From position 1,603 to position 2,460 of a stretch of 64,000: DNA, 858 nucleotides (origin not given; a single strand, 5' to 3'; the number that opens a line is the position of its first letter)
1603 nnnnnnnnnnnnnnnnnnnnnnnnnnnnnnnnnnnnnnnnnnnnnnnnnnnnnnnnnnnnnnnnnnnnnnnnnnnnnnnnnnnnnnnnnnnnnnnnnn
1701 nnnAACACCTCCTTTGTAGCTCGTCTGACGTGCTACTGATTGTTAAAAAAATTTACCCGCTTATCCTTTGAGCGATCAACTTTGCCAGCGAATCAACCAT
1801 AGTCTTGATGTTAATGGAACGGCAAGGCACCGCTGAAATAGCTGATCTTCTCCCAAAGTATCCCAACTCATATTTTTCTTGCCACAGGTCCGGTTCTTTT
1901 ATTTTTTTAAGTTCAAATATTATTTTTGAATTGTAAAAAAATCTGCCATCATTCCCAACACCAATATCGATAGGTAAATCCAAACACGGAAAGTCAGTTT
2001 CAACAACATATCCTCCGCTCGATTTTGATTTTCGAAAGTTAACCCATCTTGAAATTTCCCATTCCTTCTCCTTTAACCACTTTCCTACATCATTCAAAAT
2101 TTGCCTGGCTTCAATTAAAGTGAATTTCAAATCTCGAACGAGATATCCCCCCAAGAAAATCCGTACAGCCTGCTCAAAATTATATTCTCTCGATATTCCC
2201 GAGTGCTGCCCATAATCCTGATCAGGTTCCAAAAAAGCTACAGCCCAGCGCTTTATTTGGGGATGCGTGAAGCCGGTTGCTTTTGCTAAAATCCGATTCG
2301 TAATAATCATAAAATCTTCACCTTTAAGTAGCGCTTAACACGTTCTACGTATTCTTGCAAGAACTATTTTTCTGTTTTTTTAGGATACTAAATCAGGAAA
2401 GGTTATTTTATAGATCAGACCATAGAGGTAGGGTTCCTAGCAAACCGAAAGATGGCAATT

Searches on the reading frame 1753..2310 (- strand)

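Call 68: search_protein_families(library=pfam, proteins=[window:1753-2310:-], max_evalue=0.01)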
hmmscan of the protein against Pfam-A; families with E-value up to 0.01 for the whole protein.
window:1753-2310:- (185 aa): 1 family
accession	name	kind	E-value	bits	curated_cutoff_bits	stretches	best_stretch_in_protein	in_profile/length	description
PF13411.12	MerR_1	-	0.0038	17.7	21.6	1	8-73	6-67/69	MerR HTH family regulatory protein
